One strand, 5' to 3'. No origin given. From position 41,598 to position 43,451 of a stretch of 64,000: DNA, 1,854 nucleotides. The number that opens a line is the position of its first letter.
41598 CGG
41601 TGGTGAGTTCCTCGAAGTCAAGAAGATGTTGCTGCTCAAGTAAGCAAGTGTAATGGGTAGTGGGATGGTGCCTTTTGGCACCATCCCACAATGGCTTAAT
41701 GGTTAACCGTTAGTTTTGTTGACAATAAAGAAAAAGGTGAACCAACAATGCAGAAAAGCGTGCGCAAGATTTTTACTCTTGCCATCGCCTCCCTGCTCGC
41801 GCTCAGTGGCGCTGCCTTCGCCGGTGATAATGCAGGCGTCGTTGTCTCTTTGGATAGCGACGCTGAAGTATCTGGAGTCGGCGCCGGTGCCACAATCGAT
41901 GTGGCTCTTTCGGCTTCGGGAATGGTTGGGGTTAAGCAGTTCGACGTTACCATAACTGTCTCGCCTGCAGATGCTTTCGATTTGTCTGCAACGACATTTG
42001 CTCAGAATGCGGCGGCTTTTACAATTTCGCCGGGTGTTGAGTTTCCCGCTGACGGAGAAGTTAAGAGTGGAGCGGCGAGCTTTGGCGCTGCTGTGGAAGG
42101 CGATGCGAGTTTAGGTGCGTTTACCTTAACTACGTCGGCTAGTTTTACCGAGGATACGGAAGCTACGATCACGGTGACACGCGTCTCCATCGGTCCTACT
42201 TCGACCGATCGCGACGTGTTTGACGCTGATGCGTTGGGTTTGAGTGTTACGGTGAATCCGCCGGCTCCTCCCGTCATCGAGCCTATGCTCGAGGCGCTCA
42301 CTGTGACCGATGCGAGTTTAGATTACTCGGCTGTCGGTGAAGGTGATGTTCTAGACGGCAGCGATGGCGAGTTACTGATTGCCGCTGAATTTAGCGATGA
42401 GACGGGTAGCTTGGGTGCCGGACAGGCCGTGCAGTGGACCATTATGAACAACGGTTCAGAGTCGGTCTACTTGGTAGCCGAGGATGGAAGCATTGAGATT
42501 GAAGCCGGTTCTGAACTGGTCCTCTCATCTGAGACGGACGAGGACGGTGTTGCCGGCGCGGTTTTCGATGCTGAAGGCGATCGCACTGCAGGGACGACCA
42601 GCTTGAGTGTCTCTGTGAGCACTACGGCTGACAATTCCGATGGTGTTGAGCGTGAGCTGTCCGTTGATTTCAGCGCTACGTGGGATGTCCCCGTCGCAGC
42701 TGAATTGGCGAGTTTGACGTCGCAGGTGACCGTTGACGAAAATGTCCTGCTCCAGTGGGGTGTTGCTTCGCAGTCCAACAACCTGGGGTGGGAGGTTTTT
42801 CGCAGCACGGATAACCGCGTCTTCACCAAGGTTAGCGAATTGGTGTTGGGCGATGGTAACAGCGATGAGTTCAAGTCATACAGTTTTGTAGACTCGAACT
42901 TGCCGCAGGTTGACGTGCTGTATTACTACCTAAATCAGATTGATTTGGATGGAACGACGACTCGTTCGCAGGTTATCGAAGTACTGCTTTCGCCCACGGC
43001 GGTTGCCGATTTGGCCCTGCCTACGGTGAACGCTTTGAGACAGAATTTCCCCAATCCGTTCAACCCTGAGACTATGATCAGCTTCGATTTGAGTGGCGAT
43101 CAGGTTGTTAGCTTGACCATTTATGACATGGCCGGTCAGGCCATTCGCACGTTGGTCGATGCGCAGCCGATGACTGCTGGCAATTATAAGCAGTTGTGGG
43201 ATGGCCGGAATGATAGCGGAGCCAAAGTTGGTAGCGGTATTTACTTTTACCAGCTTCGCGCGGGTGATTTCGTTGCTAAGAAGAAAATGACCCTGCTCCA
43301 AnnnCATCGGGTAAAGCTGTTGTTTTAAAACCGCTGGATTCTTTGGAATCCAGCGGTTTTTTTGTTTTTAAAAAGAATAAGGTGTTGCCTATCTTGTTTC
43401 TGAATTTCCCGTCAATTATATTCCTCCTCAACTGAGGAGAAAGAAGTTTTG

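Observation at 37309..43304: Two-gene module of cohesin-like / dockerin-like surface proteins that both carry T9SS sorting domains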

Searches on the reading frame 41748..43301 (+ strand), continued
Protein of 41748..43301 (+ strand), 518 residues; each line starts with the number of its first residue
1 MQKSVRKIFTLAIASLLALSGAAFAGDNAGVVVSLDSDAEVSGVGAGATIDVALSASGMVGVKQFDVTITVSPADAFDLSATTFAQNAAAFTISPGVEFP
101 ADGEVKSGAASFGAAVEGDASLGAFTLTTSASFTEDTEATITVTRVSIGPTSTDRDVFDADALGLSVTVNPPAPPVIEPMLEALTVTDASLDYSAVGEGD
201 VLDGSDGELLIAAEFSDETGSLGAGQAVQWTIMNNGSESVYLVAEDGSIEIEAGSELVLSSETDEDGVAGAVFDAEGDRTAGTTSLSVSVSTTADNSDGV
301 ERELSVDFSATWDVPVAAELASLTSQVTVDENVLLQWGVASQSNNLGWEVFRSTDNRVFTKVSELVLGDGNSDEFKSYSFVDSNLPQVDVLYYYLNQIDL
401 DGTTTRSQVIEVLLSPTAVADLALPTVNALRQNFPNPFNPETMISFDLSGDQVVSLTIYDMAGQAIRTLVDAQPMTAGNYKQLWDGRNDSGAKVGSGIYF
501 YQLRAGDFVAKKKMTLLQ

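Call 32: fold_search(model_id=the predicted structure, library=pdb)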
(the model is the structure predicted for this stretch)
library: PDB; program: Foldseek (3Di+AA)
matches with E <= 10: 1752; with E <= 0.001: 321
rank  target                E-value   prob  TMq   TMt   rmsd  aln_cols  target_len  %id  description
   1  6xi3                  7.2e-11  1.00  0.15  0.19  23.4       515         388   14  Crystal structure of tetra-tandem repeat in extending region of large adhesion protein (released 2020-10-14)
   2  7ptp_A                8.3e-11  1.00  0.14  0.11  19.1       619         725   10  In-situ structure of pentameric S-layer protein (released 2021-12-15)
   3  6za2_A                1.8e-10  1.00  0.18  0.11  27.2       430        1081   13  Crystal structure of dimeric latent PorU from Porphyromonas gingivalis (released 2021-09-29)
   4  6za2_B                5.5e-10  1.00  0.18  0.11  27.0       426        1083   13  Crystal structure of dimeric latent PorU from Porphyromonas gingivalis (released 2021-09-29)
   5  7sqc_2B               1.1e-09  1.00  0.13  0.10  24.6       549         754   12  Ciliary C1 central pair apparatus isolated from Chlamydomonas reinhardtii (released 2022-04-13)
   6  7sqc_2A               3.6e-09  1.00  0.13  0.10  24.6       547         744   12  Ciliary C1 central pair apparatus isolated from Chlamydomonas reinhardtii (released 2022-04-13)
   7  7q62_B                4.0e-09  1.00  0.19  0.13  26.1       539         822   10  Structure of TEV cleaved A2ML1 dimer (A2ML1-TT dimer) (released 2022-04-20)
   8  4u4j                  5.9e-09  1.00  0.15  0.06  34.4       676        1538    8  Crystal structure of Salmonella alpha-2-macroglobulin mutant Y1175G (released 2014-09-17)
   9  7q62_A                6.9e-09  1.00  0.19  0.09  26.4       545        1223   10  Structure of TEV cleaved A2ML1 dimer (A2ML1-TT dimer) (released 2022-04-20)
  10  7ad6_B                1.3e-08  1.00  0.18  0.15  27.6       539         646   10  Crystal structure of human complement C5 in complex with the K92 bovine knob domain peptide. (released 2021-03-10)
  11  4yfd_A                1.3e-08  1.00  0.15  0.15  23.1       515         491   10  Crystal structure PTP delta Ig1-Fn2 in complex with IL-1RAcP (released 2015-05-06)
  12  7ad7_B                1.7e-08  1.00  0.17  0.15  27.4       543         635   10  Crystal structure of human complement C5 in complex with the K8 bovine knob domain peptide. (released 2021-03-10)
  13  6tav_D                2.3e-08  1.00  0.15  0.09  30.5       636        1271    9  Crystal structure of endopeptidase-induced alpha2-macroglobulin (released 2021-05-12)
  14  4u48                  2.5e-08  1.00  0.16  0.06  34.1       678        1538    8  Crystal structure of Salmonella alpha-2-macroglobulin (released 2014-09-17)
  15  6tav_C                2.6e-08  1.00  0.15  0.08  30.4       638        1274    7  Crystal structure of endopeptidase-induced alpha2-macroglobulin (released 2021-05-12)
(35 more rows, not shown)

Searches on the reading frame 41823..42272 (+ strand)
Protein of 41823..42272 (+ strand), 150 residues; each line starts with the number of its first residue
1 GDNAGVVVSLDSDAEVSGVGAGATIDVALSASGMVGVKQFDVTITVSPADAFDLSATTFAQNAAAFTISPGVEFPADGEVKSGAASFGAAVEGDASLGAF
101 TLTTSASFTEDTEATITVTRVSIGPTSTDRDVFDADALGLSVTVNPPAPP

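Call 42: search_solved_structures(query=A4, max_evalue=10, show_alignments=3)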
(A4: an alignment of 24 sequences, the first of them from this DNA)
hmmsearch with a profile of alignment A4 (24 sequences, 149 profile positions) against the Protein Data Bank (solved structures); distinct sequences matched with E-value up to 10: 1.
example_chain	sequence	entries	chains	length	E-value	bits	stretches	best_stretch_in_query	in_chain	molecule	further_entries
2n59_A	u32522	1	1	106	0.01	19.2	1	77-131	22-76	Putative uncharacterized protein CsgH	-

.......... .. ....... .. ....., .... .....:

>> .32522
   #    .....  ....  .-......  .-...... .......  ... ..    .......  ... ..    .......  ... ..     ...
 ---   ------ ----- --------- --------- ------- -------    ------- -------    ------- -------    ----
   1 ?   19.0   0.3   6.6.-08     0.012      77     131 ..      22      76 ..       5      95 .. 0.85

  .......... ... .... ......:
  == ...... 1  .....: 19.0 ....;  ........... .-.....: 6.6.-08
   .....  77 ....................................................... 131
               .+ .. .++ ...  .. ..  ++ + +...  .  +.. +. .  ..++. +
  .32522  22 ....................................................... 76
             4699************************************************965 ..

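Call 43: search_protein_families(library=pfam, alignment_id=A4, max_evalue=10)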
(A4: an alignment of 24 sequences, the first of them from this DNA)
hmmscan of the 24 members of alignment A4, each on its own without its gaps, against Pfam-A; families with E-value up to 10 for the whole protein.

A. member 1, seq(150 aa): 0 families

B. families by the number of members that match (of 24 scanned): 9 families
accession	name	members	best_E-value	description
PF21112.3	CsgH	5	0.0018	CsgH protein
PF17957.7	Big_7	3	0.029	Bacterial Ig domain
PF23619.1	Ig_VWA7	2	0.019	VWA7 Ig-like domain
PF00963.24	Cohesin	1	0.0033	Cohesin domain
PF17735.7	BslA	1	0.012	Biofilm surface layer A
PF17963.7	Big_9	1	0.23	Bacterial Ig domain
PF25548.1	DUF7926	1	0.24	Domain of unknown function (DUF7926)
PF18580.7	HTH_SUN2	1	0.33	SUN2 helix-turn-helix domain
PF24514.1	SpaA_4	1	2.3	Prealbumin-like fold domain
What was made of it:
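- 41823..42272 (+): P2 domain D1 (aa 26-175): a divergent cohesin-like beta-sandwich at the mature N-terminus. Direct searches fail (calls 42, 43).
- On Cohesin-like, P2 domain D1 aa 26-175: The profile against the PDB returns only CsgH at E=0.01 (call 42), and only 1 of 24 members hits PF00963 (call 43).
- Checked: P2's N-terminal module (aa 26-175) is not detectable as a cohesin directly (calls 42, 43).
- Tried and rejected: Direct tests of P2 D1 as a cohesin failed: PDB profile, Pfam on 24 members, and Foldseek on the whole P2 model (calls 32, 42, 43).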

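Call 67: search_protein_representatives(alignment_id=A4)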
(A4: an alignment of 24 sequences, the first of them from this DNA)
Query: 24 sequences, 149 profile positions. Proteins with E-value up to 0.001 (for the whole library): 200; up to 1e-10: 138; up to 1e-30: 30. The best 150 are listed.
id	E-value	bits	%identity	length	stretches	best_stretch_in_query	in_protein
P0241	4.2e-84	296.3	-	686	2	1-147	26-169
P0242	2.2e-81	287.5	-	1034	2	12-148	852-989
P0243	4.7e-76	270.2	-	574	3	2-144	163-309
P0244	9.6e-69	246.5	-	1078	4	7-147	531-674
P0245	3.5e-64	231.7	-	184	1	1-149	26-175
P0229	3.0e-52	193.0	-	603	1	2-149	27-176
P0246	3.6e-49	183.0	-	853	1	1-149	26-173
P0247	9.0e-49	181.7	-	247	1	1-149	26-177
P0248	3.0e-46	173.5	-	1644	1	2-148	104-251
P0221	1.2e-45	171.6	-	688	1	1-148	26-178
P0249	5.1e-42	159.8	-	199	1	1-147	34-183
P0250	8.1e-41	155.9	-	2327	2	2-149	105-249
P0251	3.7e-40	153.7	-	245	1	1-137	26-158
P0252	8.1e-39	149.4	-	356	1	12-145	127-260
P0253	3.3e-38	147.4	-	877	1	2-145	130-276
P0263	5.1e-33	130.6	-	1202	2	16-143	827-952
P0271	8.6e-30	120.1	-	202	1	18-146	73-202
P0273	1.6e-28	116.0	-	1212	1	3-145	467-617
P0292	2.6e-25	105.5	-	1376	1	13-144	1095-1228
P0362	2.3e-13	66.8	-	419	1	1-135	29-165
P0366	8.6e-13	64.9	-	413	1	1-133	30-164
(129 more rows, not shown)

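Call 68: search_protein_families(library=pfam, proteins=[P0242, P0244, P0248, P0253, P0263, P0273, P0292, P0271, P0362, P0366], max_evalue=0.01)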
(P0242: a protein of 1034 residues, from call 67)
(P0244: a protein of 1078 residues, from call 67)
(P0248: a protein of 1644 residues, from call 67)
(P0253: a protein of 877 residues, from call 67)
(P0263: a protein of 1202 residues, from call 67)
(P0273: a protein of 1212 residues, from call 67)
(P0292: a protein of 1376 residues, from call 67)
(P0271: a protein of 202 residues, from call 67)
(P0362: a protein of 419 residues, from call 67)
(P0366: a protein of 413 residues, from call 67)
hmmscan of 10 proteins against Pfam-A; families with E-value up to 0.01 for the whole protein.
P0242 (1034 aa): 15 families
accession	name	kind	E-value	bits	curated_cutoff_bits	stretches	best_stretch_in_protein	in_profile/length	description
PF19190.6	BACON_2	-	6.7e-41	138.6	25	5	396-475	10-91/94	Viral BACON domain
PF18911.6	PKD_4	-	8.1e-26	90.3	27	2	484-563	1-76/85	PKD domain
PF22352.2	K319L-like_PKD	-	6.6e-21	74.6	27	2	491-569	1-82/84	K319L-like, PKD domain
PF22544.2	HYDIN_VesB_CFA65-like_Ig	-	5.7e-16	59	25.5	0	400-471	19-91/100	HYDIN/CFA65/VesB-like, Ig-like domain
PF00801.26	PKD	-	3.9e-13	49.6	23.5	2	497-560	11-70/80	PKD domain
PF21027.3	Sde0182_C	-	1.7e-12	48.2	27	2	502-527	1-26/83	Cellulose-binding protein Sde0182, C-terminal domain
PF22076.2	Cep192_D6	-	4.4e-12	46.5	35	0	214-283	27-99/101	Cep192 domain 6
PF22067.2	Cep192_D3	-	1.9e-11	44.3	27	0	113-170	19-78/99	Cep192 domain 3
PF02010.21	REJ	-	1.3e-10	40.9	25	1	492-573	91-200/452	REJ domain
PF24507.1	Ig_CFAP65_4th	-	2.1e-09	38.1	27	0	406-447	2-45/76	CFAP65, fourth Ig-like domain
PF21310.3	OCRL-like_ASH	-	2.2e-07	31.4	27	0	398-448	13-70/109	Inositol polyphosphate 5-phosphatase OCRL-like, ASH domain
PF25249.1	Ig_CFAP65_7th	-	1e-05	25.7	28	0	17-78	21-83/120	CFAP65, seventh Ig-like domain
PF23755.1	Ig-like_IP5PC_F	-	0.0034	17.6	27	0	325-351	59-85/137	IP5P C-F Ig-like domain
PF24816.2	Ig_CFAP65__9th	-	0.0067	16.9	24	0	397-420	66-89/170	Cilia- and flagella-associated protein 65-like, Ig-like domain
PF13004.13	BACON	-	0.0068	16.8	25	0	224-276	2-50/61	Putative binding domain, N-terminal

P0244 (1078 aa): 7 families
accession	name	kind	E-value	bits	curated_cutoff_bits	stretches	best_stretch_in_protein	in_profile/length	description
PF13205.12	Big_5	-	1e-13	52.4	23.6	1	172-273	5-104/105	Bacterial Ig-like domain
PF17963.7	Big_9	-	8.1e-12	46.3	23.6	1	676-760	1-89/89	Bacterial Ig domain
PF00963.24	Cohesin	-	3e-11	44.1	24.1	2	37-151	10-123/139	Cohesin domain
PF05345.18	He_PIG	-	6.4e-08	33.4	24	1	678-761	1-95/96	Putative Ig domain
PF13860.13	FlgD_ig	-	1e-07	32.3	27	1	1003-1063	12-73/79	FlgD Ig-like domain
PF17892.7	Cadherin_5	-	4.2e-07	30.1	26.5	1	696-762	28-98/98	Cadherin-like domain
PF00801.26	PKD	-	0.0018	18.6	23.5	0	686-756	8-76/80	PKD domain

P0248 (1644 aa): 4 families
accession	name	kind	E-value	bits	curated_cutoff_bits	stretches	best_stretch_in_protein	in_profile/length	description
PF06452.16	CBM9_1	-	5.1e-19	69.3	23.4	1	781-944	29-180/185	Carbohydrate family 9 binding domain-like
PF13860.13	FlgD_ig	-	1.8e-11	44.3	27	1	1571-1633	14-77/79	FlgD Ig-like domain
PF13205.12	Big_5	-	6.9e-10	40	23.6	1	610-704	3-97/105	Bacterial Ig-like domain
PF18962.6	Por_Secre_tail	-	0.0013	19.4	27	1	1561-1640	2-73/75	Secretion system C-terminal sorting domain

P0253 (877 aa): 2 families
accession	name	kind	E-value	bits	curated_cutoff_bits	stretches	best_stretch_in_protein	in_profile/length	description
PF13860.13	FlgD_ig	-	1.7e-10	41.2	27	1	811-867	22-78/79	FlgD Ig-like domain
PF18962.6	Por_Secre_tail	-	0.00065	20.4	27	1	794-873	2-73/75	Secretion system C-terminal sorting domain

P0263 (1202 aa): 18 families
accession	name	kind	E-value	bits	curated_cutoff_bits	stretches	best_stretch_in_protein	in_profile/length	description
PF19190.6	BACON_2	-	1.4e-51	172.8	25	6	135-218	3-83/94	Viral BACON domain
PF22352.2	K319L-like_PKD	-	1.3e-45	153.7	27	3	721-802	1-84/84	K319L-like, PKD domain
PF18911.6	PKD_4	-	6.5e-28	97.1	27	3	714-800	1-83/85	PKD domain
PF22076.2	Cep192_D6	-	1.3e-21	77.2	35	1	525-613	3-98/101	Cep192 domain 6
PF17963.7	Big_9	-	3e-14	54.1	23.6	2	714-801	1-89/89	Bacterial Ig domain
PF21027.3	Sde0182_C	-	1.7e-12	48.2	27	0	641-684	2-40/83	Cellulose-binding protein Sde0182, C-terminal domain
PF13004.13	BACON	-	3.6e-12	46.5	25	0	164-196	3-32/61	Putative binding domain, N-terminal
PF00801.26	PKD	-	3.2e-11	43.5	23.5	0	726-795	10-74/80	PKD domain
PF22544.2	HYDIN_VesB_CFA65-like_Ig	-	4e-11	43.5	25.5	1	538-606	19-88/100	HYDIN/CFA65/VesB-like, Ig-like domain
PF02010.21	REJ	-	1.8e-06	27.3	25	0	670-757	40-131/452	REJ domain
PF17892.7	Cadherin_5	-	3.3e-06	27.3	26.5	1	738-803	31-98/98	Cadherin-like domain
PF24507.1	Ig_CFAP65_4th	-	6.3e-06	26.9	27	1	543-589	1-49/76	CFAP65, fourth Ig-like domain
PF21310.3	OCRL-like_ASH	-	8.4e-06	26.3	27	0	538-613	15-93/109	Inositol polyphosphate 5-phosphatase OCRL-like, ASH domain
PF22067.2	Cep192_D3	-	2.1e-05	25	27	1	538-590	17-71/99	Cep192 domain 3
PF25249.1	Ig_CFAP65_7th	-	0.0004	20.6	28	0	539-589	19-72/120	CFAP65, seventh Ig-like domain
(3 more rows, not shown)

P0273 (1212 aa): 13 families
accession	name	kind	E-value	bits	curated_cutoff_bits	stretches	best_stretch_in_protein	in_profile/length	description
PF25021.1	TEN_NHL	-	2.4e-48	165.3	27.1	6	282-335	130-181/357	Teneurin NHL domain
PF01436.27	NHL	-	8.5e-35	117.5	20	4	108-133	1-26/28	NHL repeat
PF24684.1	Vgb_lyase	-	7.8e-14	51.6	50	0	166-198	98-130/290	Virginiamycin B lyase family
PF13860.13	FlgD_ig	-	1.4e-11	44.6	27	1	1138-1200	13-76/79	FlgD Ig-like domain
PF08450.18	SGL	-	1.6e-09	38.2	26.3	0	294-327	184-217/246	SMP-30/Gluconolactonase/LRE-like region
PF13449.12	Phytase-like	-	2.3e-09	38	27.6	0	157-198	61-101/284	Esterase-like activity of phytase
PF05787.19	PhoX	-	2.5e-08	34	24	1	290-360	425-498/515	Alkaline phosphatase PhoX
PF06739.17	SBBP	-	3.1e-05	24.3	20.5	0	296-310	15-29/38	Beta-propeller repeat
PF20067.5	SSL_N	-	4.2e-05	23.7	18.9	0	55-71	23-39/46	Strictosidine synthase-like, N-terminal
PF02393.21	US22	-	8.9e-05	23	35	0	169-194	83-108/124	US22 like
PF18962.6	Por_Secre_tail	-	0.0023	18.6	27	0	1129-1209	2-74/75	Secretion system C-terminal sorting domain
PF22701.2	Mala_s_1-like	-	0.0035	17.5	27.5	0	298-334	92-129/195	Mal s 1 allergenic protein-like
PF06977.17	SdiA-regulated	-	0.0053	16.4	21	0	292-311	221-240/249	SdiA-regulated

P0292 (1376 aa): 15 families
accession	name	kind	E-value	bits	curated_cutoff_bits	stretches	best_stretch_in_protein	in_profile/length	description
PF22352.2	K319L-like_PKD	-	7.7e-52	173.7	27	4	904-983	1-84/84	K319L-like, PKD domain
PF18911.6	PKD_4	-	1.4e-42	144.1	27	4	988-1066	1-76/85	PKD domain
PF19190.6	BACON_2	-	3.2e-36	123.6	25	3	320-412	1-92/94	Viral BACON domain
PF21027.3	Sde0182_C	-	3.7e-19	69.5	27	2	916-962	2-31/83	Cellulose-binding protein Sde0182, C-terminal domain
PF00801.26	PKD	-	6e-19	68.3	23.5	2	909-978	10-76/80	PKD domain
PF02010.21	REJ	-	3.5e-17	62.6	25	2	957-1027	51-127/452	REJ domain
PF17963.7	Big_9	-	5.8e-17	62.8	23.6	3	897-981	1-88/89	Bacterial Ig domain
PF13715.12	CarbopepD_reg_2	-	6.2e-16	58.6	32.2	2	41-119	1-76/88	CarboxypepD_reg-like domain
PF22544.2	HYDIN_VesB_CFA65-like_Ig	-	4.3e-12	46.6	25.5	0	432-509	19-97/100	HYDIN/CFA65/VesB-like, Ig-like domain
PF22076.2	Cep192_D6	-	4.2e-11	43.4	35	1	529-608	18-100/101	Cep192 domain 6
PF05345.18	He_PIG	-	1.8e-08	35.2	24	1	906-983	9-95/96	Putative Ig domain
PF22902.2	NOMO1-like_9th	-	2.3e-06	27.7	27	0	237-298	5-64/75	BOS complex subunit NOMO1-like, beta sandwich domain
PF13004.13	BACON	-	4.6e-06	27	25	0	645-702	2-58/61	Putative binding domain, N-terminal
PF17802.7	SpaA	-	0.00082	19.9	23.1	0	54-118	31-86/91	Prealbumin-like fold domain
PF22067.2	Cep192_D3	-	0.0029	18.1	27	0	726-773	19-68/99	Cep192 domain 3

P0271 (202 aa): 0 families

P0362 (419 aa): 1 family
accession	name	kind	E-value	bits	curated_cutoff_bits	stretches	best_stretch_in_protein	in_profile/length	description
PF13860.13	FlgD_ig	-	8.2e-07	29.4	27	1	355-400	24-69/79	FlgD Ig-like domain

P0366 (413 aa): 1 family
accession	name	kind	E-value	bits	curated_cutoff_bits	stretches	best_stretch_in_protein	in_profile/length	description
PF13860.13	FlgD_ig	-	2.6e-10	40.6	27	1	343-395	18-70/79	FlgD Ig-like domain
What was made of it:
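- D1-type cohesins occur in a protein with CBM9 (P0248) and in proteins with BACON/PKD arrays (call 68).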

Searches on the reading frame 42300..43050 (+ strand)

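Call 5: search_protein_families(library=pfam, proteins=[window:42300-43050:+], max_evalue=10)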
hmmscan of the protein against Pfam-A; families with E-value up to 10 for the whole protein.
window:42300-43050:+ (250 aa): 2 families
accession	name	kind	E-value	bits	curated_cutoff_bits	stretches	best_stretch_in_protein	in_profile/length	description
PF11399.14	DUF3192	-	0.11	13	26.9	1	199-232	55-88/101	Protein of unknown function (DUF3192)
PF20321.3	DUF6616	-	0.12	13.2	27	1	96-144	33-81/111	Family of unknown function (DUF6616)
